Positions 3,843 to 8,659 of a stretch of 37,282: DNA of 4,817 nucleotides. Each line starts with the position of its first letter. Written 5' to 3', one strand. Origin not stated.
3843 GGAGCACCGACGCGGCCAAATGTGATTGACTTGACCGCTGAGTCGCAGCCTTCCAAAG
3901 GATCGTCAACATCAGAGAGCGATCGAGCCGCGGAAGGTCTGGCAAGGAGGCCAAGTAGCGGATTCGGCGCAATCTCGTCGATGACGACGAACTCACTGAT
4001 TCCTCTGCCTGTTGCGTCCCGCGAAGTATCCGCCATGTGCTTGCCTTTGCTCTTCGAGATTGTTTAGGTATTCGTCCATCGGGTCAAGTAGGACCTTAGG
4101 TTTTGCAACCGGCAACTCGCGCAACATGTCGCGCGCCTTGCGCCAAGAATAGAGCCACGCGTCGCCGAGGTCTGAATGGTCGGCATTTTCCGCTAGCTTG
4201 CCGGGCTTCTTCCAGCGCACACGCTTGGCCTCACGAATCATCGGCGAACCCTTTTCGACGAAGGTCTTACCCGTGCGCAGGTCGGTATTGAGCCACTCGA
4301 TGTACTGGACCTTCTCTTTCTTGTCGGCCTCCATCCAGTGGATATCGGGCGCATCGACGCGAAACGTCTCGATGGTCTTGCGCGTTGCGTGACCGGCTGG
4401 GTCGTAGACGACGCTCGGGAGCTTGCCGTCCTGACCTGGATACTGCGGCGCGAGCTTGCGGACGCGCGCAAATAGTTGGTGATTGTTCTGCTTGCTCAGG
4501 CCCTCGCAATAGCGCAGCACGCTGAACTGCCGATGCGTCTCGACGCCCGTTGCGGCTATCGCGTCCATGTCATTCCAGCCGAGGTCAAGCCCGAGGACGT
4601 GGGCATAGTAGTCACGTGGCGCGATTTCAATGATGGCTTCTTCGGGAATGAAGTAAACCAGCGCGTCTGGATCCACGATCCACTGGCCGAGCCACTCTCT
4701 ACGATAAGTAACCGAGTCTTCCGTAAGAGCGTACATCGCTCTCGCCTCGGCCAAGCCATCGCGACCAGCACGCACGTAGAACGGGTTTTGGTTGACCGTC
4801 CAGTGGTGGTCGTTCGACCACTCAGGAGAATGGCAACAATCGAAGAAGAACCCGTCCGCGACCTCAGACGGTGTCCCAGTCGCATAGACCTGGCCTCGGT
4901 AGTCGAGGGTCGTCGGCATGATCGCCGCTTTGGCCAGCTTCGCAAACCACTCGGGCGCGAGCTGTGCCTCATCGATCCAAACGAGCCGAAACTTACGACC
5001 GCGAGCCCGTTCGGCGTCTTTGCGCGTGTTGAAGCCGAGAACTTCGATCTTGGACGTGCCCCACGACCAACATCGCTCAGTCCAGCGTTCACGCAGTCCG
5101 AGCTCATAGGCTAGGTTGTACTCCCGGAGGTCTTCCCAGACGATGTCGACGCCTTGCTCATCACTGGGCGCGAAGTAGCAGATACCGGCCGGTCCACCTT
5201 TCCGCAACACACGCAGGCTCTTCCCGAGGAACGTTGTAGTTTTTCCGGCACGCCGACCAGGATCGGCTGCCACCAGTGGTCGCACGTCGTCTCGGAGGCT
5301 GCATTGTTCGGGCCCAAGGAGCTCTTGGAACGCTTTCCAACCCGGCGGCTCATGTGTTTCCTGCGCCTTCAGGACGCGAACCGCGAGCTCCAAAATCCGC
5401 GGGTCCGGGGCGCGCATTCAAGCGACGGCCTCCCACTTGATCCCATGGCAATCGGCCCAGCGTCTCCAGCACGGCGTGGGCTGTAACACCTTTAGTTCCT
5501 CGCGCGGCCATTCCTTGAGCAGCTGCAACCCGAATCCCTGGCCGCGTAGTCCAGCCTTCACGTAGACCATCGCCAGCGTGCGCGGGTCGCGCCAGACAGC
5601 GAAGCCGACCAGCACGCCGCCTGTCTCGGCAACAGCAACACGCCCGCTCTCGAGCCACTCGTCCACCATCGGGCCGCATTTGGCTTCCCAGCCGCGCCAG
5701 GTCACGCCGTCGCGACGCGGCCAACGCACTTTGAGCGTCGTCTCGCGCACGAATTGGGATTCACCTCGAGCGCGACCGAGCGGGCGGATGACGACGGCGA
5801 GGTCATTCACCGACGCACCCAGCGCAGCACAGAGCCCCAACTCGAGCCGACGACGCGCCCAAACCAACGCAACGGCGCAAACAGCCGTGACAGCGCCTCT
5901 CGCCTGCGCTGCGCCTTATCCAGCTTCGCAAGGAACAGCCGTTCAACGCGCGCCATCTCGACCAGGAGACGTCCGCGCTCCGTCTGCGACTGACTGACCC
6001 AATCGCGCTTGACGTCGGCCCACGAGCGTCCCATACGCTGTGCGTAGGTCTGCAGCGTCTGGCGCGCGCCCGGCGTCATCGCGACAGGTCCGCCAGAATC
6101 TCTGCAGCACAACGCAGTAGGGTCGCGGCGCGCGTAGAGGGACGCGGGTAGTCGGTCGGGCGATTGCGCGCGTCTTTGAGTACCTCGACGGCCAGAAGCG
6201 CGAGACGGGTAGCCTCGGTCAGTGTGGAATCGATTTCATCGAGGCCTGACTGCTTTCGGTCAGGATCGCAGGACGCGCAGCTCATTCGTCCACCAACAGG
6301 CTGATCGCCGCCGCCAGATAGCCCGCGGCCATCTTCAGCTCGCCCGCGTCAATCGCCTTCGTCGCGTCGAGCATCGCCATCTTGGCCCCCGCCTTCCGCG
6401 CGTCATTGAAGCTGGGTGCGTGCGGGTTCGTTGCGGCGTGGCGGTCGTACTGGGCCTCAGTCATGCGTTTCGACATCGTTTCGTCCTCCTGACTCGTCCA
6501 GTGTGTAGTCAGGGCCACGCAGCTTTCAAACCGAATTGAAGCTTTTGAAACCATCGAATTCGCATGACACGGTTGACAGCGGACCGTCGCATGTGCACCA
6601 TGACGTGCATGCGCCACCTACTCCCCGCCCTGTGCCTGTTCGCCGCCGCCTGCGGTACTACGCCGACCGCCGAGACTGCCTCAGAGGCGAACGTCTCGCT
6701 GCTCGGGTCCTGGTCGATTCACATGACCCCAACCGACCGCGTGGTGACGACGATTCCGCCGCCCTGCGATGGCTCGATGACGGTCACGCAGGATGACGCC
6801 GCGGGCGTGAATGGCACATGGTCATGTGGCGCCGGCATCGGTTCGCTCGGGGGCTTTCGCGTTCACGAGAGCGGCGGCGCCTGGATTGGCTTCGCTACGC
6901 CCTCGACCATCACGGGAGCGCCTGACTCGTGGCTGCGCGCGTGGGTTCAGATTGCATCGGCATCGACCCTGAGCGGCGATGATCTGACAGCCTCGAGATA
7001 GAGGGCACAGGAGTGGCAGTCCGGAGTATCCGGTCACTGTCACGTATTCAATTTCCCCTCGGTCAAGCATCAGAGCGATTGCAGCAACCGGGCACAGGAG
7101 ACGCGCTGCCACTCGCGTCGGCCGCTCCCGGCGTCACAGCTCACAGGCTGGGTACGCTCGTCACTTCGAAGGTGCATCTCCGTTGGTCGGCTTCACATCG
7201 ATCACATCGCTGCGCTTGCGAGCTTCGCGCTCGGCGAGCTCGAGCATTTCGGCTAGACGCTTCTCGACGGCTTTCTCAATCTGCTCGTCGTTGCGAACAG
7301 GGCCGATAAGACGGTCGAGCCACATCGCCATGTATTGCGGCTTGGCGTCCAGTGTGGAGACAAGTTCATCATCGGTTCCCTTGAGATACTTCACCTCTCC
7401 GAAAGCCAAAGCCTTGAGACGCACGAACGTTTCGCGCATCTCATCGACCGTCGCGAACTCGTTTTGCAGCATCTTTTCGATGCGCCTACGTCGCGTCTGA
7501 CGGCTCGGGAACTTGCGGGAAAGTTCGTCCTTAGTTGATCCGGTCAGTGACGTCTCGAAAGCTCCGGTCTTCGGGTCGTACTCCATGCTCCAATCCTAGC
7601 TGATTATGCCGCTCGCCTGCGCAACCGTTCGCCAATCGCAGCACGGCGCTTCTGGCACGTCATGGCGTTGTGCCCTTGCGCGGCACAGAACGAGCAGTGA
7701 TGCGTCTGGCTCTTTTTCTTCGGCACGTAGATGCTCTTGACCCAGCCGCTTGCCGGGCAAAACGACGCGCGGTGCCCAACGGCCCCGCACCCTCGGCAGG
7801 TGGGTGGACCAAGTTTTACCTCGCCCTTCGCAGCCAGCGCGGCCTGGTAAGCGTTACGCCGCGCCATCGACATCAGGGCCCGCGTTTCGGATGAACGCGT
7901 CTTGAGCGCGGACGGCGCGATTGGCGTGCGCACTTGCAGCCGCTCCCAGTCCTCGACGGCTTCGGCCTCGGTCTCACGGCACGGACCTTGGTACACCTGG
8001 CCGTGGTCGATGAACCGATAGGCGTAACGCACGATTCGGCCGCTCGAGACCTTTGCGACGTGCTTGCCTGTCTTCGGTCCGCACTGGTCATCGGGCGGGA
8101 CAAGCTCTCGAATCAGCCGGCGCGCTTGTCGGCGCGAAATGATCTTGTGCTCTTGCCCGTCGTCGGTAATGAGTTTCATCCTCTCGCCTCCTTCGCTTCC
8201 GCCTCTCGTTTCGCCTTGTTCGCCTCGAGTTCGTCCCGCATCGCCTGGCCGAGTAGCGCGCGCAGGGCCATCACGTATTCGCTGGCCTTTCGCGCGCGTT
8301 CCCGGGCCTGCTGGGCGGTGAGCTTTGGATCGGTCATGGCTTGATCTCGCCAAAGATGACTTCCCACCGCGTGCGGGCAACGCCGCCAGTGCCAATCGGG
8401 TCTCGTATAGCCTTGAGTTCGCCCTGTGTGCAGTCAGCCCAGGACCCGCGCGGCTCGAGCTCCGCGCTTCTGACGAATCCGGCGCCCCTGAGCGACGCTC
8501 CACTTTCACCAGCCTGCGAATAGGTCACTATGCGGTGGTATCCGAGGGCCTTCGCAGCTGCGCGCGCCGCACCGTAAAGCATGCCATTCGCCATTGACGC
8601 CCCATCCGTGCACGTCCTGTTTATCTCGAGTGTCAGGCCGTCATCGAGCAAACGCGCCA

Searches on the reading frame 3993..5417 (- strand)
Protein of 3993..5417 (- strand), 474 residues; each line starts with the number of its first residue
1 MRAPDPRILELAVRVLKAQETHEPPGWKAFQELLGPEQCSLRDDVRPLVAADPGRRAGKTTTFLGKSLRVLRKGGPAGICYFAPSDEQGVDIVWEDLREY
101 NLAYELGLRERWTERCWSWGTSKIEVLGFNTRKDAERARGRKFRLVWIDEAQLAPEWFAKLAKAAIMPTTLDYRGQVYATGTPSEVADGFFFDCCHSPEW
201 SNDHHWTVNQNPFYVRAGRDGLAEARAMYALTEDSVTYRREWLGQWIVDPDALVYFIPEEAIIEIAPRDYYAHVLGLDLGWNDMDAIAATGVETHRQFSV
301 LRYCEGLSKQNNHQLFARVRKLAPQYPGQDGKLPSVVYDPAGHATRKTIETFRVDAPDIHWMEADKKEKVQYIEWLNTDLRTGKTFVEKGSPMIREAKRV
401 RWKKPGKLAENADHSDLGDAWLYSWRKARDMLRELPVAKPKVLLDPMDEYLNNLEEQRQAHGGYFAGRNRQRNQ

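Call 22: search_protein_families(library=phrogs, proteins=[window:3993-5417:-], max_evalue=0.001)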
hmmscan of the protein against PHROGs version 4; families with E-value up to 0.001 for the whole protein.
window:3993-5417:- (474 aa): 1 family
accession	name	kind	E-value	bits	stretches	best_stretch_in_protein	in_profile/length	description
phrog_2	-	head and packaging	3.1e-31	109.9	1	54-432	285-596/807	terminase large subunit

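Call 57: find_related_loci(query=window:3993-5417:-, collection=genome_contigs, flank=3000)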
Query window:3993-5417:- (474 aa) in genome_contigs; peptide patterns used: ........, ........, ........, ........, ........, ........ (x = any residue, [..] = any of these).
28 stretches matched a pattern, but none encodes a relative of the query by tblastn (E <= 1e-3).

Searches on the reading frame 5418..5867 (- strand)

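Call 23: search_protein_families(library=pfam, proteins=[window:5418-5867:-], max_evalue=0.01)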
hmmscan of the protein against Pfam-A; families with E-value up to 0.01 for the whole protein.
window:5418-5867:- (149 aa): 3 families
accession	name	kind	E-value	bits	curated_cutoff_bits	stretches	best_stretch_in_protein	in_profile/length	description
PF13508.13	Acetyltransf_7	-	3.5e-06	27.7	27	1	74-123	2-55/84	Acetyltransferase (GNAT) domain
PF00583.31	Acetyltransf_1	-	7.5e-05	23.4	20.7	1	60-118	16-82/116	Acetyltransferase (GNAT) family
PF13673.13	Acetyltransf_10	-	0.00029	21.3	23.6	1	77-119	33-75/128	Acetyltransferase (GNAT) domain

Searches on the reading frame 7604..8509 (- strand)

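Call 23: search_protein_families(library=pfam, proteins=[window:7604-8509:-], max_evalue=0.01)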
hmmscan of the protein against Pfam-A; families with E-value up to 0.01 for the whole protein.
window:7604-8509:- (301 aa): 1 family
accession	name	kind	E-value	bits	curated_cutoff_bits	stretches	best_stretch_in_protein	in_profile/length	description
PF15288.11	zf-CCHC_6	-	0.0031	17.8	22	1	238-259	4-27/42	Zinc knuckle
